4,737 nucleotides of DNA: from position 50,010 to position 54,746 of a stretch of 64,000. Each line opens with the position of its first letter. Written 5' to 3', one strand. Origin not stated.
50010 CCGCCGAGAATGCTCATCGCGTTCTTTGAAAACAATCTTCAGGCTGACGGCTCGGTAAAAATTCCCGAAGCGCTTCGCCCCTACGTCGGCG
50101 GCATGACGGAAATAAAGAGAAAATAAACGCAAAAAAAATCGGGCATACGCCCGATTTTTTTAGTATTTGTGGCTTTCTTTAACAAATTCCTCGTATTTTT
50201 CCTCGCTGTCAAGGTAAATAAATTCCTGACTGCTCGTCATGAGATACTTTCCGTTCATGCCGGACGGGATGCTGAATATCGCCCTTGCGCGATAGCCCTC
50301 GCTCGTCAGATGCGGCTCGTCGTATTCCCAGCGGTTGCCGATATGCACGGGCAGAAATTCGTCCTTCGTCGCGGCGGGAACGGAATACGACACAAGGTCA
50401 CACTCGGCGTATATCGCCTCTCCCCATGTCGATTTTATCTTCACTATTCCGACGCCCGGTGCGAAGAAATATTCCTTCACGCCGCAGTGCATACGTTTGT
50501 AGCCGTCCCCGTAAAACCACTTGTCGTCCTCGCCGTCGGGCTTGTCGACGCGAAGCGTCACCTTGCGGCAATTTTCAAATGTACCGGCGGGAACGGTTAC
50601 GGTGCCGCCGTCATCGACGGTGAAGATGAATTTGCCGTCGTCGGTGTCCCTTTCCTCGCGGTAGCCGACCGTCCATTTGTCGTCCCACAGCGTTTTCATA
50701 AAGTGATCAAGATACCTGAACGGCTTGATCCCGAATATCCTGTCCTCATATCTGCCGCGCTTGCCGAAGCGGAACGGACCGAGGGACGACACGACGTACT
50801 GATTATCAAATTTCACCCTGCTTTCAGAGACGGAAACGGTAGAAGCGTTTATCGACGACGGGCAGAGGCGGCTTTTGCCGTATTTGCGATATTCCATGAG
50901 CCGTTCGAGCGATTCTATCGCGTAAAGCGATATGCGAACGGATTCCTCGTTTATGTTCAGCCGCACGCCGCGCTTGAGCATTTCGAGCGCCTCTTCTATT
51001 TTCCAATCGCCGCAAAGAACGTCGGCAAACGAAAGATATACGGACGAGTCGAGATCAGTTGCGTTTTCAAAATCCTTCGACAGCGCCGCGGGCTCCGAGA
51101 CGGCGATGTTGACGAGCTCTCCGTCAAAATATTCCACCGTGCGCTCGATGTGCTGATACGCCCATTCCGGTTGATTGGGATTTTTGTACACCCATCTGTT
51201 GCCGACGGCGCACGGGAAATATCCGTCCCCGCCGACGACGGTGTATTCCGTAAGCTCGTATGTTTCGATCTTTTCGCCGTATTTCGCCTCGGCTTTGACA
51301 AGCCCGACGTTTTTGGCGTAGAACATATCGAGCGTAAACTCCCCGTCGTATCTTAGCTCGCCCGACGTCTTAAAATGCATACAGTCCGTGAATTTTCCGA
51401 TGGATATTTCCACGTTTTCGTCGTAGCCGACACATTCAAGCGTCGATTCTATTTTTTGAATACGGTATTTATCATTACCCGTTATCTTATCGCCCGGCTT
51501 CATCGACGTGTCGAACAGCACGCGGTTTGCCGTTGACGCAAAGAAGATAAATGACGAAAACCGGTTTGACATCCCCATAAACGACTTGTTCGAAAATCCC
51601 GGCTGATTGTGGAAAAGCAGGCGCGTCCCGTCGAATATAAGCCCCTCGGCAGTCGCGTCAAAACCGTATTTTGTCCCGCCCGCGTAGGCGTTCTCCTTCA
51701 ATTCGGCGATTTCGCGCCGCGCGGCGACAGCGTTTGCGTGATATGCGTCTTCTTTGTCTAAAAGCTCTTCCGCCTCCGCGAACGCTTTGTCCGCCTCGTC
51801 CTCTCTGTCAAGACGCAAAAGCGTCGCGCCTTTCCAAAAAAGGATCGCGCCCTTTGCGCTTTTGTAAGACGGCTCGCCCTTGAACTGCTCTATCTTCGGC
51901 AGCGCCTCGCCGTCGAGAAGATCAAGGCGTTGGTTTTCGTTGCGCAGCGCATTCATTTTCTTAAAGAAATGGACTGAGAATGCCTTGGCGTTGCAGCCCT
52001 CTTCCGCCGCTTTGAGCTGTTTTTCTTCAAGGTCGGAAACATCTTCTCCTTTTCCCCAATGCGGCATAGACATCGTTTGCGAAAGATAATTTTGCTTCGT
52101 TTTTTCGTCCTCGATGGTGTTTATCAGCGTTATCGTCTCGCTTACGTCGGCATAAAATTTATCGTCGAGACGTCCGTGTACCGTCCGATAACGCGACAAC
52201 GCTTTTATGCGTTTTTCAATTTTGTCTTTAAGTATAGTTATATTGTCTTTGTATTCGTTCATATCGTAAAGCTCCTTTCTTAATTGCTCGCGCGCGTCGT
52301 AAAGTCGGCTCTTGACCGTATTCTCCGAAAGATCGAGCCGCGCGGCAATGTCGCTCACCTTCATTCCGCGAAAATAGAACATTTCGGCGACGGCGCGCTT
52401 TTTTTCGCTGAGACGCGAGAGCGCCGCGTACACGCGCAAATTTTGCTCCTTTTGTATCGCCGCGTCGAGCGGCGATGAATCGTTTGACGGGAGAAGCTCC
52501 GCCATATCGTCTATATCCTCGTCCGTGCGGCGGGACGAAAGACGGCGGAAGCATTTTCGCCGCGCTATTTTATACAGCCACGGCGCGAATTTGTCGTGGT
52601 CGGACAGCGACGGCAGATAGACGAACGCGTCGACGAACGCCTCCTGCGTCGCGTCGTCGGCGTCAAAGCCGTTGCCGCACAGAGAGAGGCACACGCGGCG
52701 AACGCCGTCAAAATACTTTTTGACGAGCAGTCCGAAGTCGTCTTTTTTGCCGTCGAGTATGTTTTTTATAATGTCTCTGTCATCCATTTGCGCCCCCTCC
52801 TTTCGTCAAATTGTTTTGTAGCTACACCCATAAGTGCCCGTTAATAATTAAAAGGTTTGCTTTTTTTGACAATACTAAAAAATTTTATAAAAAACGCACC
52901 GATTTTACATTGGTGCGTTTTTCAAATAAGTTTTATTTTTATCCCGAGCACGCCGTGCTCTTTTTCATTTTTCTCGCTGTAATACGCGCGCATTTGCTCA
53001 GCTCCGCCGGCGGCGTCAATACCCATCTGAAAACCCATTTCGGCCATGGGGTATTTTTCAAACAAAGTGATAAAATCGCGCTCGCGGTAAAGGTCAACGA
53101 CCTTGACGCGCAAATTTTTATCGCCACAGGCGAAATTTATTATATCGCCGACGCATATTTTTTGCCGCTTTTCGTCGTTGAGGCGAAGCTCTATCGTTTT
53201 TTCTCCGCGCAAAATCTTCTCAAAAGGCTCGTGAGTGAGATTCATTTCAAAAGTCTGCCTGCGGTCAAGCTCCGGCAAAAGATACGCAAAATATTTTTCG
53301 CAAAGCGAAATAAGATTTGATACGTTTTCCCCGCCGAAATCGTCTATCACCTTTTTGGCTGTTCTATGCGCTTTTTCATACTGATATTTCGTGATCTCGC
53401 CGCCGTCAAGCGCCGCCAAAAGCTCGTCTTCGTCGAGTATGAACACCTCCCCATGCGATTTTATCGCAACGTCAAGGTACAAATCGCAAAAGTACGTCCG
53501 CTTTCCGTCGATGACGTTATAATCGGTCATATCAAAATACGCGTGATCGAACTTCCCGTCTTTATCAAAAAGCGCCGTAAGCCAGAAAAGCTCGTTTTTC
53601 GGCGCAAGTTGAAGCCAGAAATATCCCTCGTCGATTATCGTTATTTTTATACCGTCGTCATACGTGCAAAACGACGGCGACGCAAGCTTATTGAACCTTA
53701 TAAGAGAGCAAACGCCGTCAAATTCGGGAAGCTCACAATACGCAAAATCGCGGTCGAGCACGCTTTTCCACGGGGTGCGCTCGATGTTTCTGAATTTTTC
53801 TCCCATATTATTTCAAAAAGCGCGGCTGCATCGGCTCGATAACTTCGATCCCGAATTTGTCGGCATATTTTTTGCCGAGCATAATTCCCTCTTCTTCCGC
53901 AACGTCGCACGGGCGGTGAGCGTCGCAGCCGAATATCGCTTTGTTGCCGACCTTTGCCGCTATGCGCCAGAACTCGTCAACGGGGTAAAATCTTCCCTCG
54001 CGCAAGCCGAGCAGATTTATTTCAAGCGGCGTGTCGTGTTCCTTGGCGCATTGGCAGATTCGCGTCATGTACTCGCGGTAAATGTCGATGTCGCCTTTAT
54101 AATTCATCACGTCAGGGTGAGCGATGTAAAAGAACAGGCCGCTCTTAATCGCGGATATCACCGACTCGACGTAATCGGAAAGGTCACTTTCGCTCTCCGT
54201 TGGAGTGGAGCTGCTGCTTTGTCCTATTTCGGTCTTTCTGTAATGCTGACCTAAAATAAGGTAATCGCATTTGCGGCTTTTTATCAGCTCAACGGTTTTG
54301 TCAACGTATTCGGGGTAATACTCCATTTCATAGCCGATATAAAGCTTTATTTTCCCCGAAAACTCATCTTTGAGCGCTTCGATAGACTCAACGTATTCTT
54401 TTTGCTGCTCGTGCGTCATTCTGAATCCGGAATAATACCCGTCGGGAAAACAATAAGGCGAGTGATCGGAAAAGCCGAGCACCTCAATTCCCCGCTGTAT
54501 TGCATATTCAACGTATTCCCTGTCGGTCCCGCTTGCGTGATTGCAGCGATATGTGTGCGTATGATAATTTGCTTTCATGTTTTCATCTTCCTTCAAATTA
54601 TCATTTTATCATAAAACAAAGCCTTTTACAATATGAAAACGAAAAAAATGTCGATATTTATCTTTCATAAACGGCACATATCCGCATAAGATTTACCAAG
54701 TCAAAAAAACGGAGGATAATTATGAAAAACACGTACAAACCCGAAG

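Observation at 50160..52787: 875-aa ECF-type sigma factor fused to a giant soluble C-terminal region with a duplicated beta-module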

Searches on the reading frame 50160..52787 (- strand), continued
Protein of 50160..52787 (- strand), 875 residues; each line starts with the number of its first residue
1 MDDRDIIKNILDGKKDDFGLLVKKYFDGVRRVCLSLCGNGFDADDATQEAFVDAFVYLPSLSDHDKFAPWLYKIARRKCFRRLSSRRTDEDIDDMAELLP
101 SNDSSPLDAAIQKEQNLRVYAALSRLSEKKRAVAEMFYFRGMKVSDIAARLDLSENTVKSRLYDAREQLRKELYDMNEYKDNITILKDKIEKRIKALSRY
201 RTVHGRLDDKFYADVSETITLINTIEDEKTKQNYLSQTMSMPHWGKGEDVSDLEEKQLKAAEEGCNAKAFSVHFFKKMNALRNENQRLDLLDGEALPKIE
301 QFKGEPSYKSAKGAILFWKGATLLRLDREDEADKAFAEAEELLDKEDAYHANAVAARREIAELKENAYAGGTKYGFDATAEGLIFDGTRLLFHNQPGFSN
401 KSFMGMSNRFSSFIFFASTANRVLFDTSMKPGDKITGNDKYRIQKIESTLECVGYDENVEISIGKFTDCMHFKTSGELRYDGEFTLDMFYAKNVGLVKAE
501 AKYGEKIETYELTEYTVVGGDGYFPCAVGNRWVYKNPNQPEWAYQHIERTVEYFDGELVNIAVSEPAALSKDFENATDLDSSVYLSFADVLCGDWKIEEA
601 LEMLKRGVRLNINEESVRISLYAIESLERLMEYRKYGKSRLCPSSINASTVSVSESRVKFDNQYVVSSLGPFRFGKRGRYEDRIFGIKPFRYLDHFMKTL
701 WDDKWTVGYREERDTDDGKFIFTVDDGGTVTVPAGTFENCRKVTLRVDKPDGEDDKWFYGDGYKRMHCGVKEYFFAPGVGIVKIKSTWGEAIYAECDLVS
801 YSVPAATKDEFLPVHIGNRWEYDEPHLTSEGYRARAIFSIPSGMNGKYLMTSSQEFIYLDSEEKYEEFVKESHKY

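Call 90: fold_search(model_id=the predicted structure, library=pdb)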
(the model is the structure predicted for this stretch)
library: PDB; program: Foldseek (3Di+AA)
matches with E <= 10: 986; with E <= 0.001: 21
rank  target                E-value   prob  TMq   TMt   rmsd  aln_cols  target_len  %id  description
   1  9m9e_F                8.7e-06  1.00  0.09  0.38  12.1       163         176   27  Structural Basis of Pausing During Transcription Initiation in Mycobacterium tuberculosis (released 2026-01-14)
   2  6dv9_F                1.1e-05  1.00  0.08  0.36  15.7       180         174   27  Crystal structure of Mycobacterium tuberculosis transcription initiation complex(ECF sigma factor L) containing 5nt RN (released 2019-02-20)
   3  8z6g_B                1.4e-05  1.00  0.10  0.47  19.6       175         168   27  the AlgU-MucAcyto complex structure in Pseudomonas aeruginosa (released 2024-05-08)
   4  5wuq_B                2.9e-05  1.00  0.10  0.54  17.9       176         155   28  Crystal structure of SigW in complex with its anti-sigma RsiW, a zinc binding form (released 2017-03-29)
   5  6in7_B                3.7e-05  1.00  0.10  0.46  19.1       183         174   27  Crystal structure of AlgU in complex with MucA(cyto) (released 2019-07-24)
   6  1or7_A                3.9e-05  1.00  0.10  0.46  20.2       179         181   24  Crystal Structure of Escherichia coli sigmaE with the Cytoplasmic Domain of its Anti-sigma RseA (released 2003-04-15)
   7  5wur_A                4.7e-05  1.00  0.10  0.54  17.5       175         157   28  Crystal structure of SigW in complex with its anti-sigma RsiW, an oxdized form (released 2017-03-29)
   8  8z6g_D                5.1e-05  1.00  0.10  0.48  19.1       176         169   27  the AlgU-MucAcyto complex structure in Pseudomonas aeruginosa (released 2024-05-08)
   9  5wuq_A                6.6e-05  1.00  0.10  0.51  17.5       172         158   30  Crystal structure of SigW in complex with its anti-sigma RsiW, a zinc binding form (released 2017-03-29)
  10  6jbq_F                6.6e-05  1.00  0.10  0.45  14.2       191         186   25  CryoEM structure of Escherichia coli sigmaE transcription initiation complex containing 5nt of RNA (released 2019-05-29)
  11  6kop_F                1.9e-04  1.00  0.08  0.38  15.7       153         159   26  Mycobacterium tuberculosis initial transcription complex comprising sigma H and 5'-OH RNA of 9 nt (released 2020-03-11)
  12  9m98_F                1.9e-04  1.00  0.08  0.39  15.5       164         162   28  Structural Basis of Pausing During Transcription Initiation in Mycobacterium tuberculosis (released 2026-01-14)
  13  6jcx_F                2.0e-04  1.00  0.09  0.37  14.7       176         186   23  Mycobacterium tuberculosis transcription initiation complex with ECF sigma factor sigma H and 6nt RNA (released 2019-05-29)
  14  1or7_B                2.3e-04  1.00  0.09  0.47  18.9       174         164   24  Crystal Structure of Escherichia coli sigmaE with the Cytoplasmic Domain of its Anti-sigma RseA (released 2003-04-15)
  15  9m9d_F                3.7e-04  1.00  0.09  0.42  15.0       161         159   27  Structural Basis of Pausing During Transcription Initiation in Mycobacterium tuberculosis (released 2026-01-14)
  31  7qh5_B                5.5e-03  1.00  0.08  0.22  18.1       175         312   24  The crystal structure of the sigma factor SigG1 from Streptomyces tsukubaensis NRRL18488 (released 2022-12-21)
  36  3hug_A                9.8e-03  1.00  0.08  0.77   2.3        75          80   36  Crystal structure of Mycobacterium tuberculosis anti-sigma factor RslA in complex with -35 promoter binding domain of  (released 2010-03-02)
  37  3hug_C                1.2e-02  1.00  0.08  0.76   2.5        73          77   38  Crystal structure of Mycobacterium tuberculosis anti-sigma factor RslA in complex with -35 promoter binding domain of  (released 2010-03-02)
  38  7qh5_A                1.2e-02  1.00  0.09  0.24  17.5       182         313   23  The crystal structure of the sigma factor SigG1 from Streptomyces tsukubaensis NRRL18488 (released 2022-12-21)
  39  3hug_E                1.3e-02  1.00  0.08  0.79   2.1        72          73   38  Crystal structure of Mycobacterium tuberculosis anti-sigma factor RslA in complex with -35 promoter binding domain of  (released 2010-03-02)
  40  3hug_K                1.5e-02  1.00  0.07  0.79   1.8        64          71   39  Crystal structure of Mycobacterium tuberculosis anti-sigma factor RslA in complex with -35 promoter binding domain of  (released 2010-03-02)
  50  3hug_G                5.7e-02  1.00  0.08  0.79   1.8        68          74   38  Crystal structure of Mycobacterium tuberculosis anti-sigma factor RslA in complex with -35 promoter binding domain of  (released 2010-03-02)
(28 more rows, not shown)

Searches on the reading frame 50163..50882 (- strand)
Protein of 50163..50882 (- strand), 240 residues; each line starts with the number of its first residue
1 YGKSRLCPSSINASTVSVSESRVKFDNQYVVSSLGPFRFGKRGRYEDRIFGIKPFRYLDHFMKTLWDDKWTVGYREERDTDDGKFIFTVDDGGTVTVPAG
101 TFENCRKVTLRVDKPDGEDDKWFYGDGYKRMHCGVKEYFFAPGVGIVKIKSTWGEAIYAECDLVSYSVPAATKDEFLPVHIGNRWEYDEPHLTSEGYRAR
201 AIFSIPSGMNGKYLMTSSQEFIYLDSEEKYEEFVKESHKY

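Call 85: search_solved_structures(query=A4, max_evalue=10, show_alignments=1)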
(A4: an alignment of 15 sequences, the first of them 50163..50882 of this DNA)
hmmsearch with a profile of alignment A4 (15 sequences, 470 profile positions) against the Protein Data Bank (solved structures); distinct sequences matched with E-value up to 10: 22.
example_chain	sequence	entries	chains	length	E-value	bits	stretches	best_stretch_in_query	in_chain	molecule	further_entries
5wuq_A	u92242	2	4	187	1.8e-11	46.9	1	15-97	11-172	ECF RNA polymerase sigma factor SigW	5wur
5or5_A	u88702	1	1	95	9.1e-11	44.5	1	6-86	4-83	ECF RNA polymerase sigma-E factor,ECF RNA polymerase sigma factor SigW,ECF RNA polymerase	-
8z6g_B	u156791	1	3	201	1.4e-10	44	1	5-87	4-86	RNA polymerase sigma factor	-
6in7_B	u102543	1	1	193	1.4e-10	43.9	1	6-87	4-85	RNA polymerase sigma-H factor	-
2map_A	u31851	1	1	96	1.8e-09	40.3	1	6-86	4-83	RNA polymerase sigma factor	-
2mao_A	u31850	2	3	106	2.4e-09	39.9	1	6-86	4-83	RNA polymerase sigma factor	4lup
6jbq_F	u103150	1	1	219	6.2e-09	38.5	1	4-86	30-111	ECF RNA polymerase sigma-E factor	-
1or7_A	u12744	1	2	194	6.4e-09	38.5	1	6-86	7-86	RNA polymerase sigma-E factor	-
4cxf_A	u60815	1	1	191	4.2e-07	32.5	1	6-84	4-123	RNA POLYMERASE SIGMA FACTOR CNRH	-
7qh5_A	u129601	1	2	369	1.9e-05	27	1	19-84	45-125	RNA polymerase sigma factor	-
6dv9_F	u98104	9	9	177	0.00021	23.6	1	26-100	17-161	ECF RNA polymerase sigma factor SigL | RNA polymerase sigma factor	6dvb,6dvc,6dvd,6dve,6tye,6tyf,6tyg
6dxo_A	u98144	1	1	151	0.00029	23.1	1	12-96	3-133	RNA polymerase ECF-subfamily sigma factor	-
9m9d_F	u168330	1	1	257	0.002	20.4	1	23-99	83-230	ECF RNA polymerase sigma factor SigE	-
9m9e_F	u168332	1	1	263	0.0021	20.3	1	23-99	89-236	ECF RNA polymerase sigma factor SigE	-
9m98_F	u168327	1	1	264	0.0021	20.3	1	23-99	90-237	ECF RNA polymerase sigma factor SigE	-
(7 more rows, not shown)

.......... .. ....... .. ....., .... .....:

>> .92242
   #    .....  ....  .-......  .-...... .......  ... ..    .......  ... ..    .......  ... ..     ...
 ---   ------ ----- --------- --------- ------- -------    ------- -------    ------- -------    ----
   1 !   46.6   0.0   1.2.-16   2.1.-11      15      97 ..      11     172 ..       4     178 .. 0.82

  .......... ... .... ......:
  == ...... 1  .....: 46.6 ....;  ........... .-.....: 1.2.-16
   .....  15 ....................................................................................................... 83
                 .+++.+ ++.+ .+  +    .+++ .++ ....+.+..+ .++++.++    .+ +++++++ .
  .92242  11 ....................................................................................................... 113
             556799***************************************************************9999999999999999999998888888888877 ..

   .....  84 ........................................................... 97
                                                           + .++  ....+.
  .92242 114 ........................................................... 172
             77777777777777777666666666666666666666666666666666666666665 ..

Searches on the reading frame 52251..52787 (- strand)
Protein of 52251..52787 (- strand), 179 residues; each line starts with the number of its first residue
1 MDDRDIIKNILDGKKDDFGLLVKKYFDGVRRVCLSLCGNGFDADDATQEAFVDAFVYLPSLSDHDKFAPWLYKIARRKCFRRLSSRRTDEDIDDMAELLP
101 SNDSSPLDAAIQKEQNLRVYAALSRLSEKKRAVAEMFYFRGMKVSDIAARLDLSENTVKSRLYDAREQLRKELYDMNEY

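Call 46: search_solved_structures(query=window:52251-52787:-, max_evalue=0.00001)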
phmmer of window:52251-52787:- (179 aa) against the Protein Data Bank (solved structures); distinct sequences matched with E-value up to 0.00001: 16.
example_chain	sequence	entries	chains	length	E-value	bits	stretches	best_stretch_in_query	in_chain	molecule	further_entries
5wuq_A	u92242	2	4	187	9.3e-20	74.3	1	6-176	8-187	ECF RNA polymerase sigma factor SigW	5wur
6in7_B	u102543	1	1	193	2.3e-14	56.7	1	3-174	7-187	RNA polymerase sigma-H factor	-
8z6g_B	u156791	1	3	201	2.7e-14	56.5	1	3-174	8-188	RNA polymerase sigma factor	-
6dv9_F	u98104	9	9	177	2.4e-12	50.2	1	30-175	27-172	ECF RNA polymerase sigma factor SigL | RNA polymerase sigma factor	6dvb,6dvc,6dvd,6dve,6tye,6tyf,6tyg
1or7_A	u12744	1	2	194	1.9e-11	47.3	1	3-171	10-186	RNA polymerase sigma-E factor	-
6jbq_F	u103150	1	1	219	2.8e-11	46.7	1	3-171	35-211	ECF RNA polymerase sigma-E factor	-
9m9d_F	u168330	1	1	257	4.9e-11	45.9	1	20-173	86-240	ECF RNA polymerase sigma factor SigE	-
9m9e_F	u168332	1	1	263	5.3e-11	45.8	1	20-173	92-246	ECF RNA polymerase sigma factor SigE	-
9m98_F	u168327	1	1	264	5.3e-11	45.8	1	20-173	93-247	ECF RNA polymerase sigma factor SigE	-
2q1z_A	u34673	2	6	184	2.9e-08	36.9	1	54-172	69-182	RpoE, ECF SigE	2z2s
6jcy_F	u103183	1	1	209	1.6e-07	34.5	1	33-176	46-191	ECF RNA polymerase sigma factor SigH,ECF RNA polymerase sigma factor SigE,ECF RNA polymera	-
4nqw_A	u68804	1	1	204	3.1e-07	33.6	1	39-171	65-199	ECF RNA polymerase sigma factor SigK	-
3hug_A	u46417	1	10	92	3.4e-07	33.4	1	115-176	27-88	RNA polymerase sigma factor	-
7qh5_A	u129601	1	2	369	4.6e-07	33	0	10-89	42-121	RNA polymerase sigma factor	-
4cxf_A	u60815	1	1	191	8.6e-07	32.1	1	3-170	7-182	RNA POLYMERASE SIGMA FACTOR CNRH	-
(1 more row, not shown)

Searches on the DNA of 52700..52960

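Call 72: search_rna_families(source=window, start=52700, end=52960, threshold=evalue, max_evalue=1)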
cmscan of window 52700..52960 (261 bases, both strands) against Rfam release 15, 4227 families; matches with E-value up to 1: 6.
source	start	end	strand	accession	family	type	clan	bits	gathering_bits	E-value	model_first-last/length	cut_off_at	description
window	52889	52956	-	RF02057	STnc40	Gene; sRNA;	-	22.9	45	0.069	1-70/70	no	Salmonella enterica sRNA STnc40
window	52827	52892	-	RF02414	rli60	Gene; sRNA;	-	22.5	60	0.7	1-191/191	no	Listeria sRNA rli60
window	52816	52928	-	RF01627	ceN36-1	Gene; snRNA; snoRNA; HACA-box;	-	22.1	48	0.061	1-130/130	no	Nematode snoRNA ceN36-1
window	52889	52939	-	RF02427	SpF10_sRNA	Gene; sRNA;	-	21.3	60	0.079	1-57/57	no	Streptococcus sRNA SpF10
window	52830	52927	+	RF02053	STnc430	Gene; sRNA;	-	19.5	47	0.68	1-162/162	no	Enterobacterial sRNA STnc430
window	52891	52927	-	RF02503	Atu_C9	Gene; sRNA;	-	13.4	40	0.13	157-192/192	no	Rhizobiales sRNA Atu_C9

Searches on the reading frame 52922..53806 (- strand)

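Call 7: search_protein_families(library=pfam, proteins=[window:52922-53806:-], max_evalue=0.001)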
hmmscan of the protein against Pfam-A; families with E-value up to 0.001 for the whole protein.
window:52922-53806:- (294 aa): 2 families
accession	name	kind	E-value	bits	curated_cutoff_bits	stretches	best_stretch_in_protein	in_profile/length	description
PF04167.18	DUF402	-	4.2e-11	43.3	23.9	1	63-129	2-68/68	Protein of unknown function (DUF402)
PF04266.20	ASCH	-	1.1e-07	32.9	21.2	1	189-293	2-101/103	ASCH domain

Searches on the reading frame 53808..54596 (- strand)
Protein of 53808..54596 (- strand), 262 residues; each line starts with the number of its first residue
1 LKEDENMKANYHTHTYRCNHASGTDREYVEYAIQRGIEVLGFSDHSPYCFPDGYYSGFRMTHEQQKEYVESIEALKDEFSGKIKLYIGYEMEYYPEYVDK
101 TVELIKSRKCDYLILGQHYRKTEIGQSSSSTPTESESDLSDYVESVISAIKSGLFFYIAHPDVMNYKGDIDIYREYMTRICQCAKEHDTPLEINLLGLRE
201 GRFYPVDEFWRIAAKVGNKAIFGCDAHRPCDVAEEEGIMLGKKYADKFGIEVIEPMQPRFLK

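Call 7: search_protein_families(library=pfam, proteins=[window:53808-54596:-], max_evalue=0.001)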
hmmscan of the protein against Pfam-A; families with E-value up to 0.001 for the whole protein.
window:53808-54596:- (262 aa): 1 family
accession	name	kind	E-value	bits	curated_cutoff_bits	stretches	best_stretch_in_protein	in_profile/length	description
PF02811.25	PHP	-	3.1e-17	63.8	26.4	1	11-194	2-162/164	PHP domain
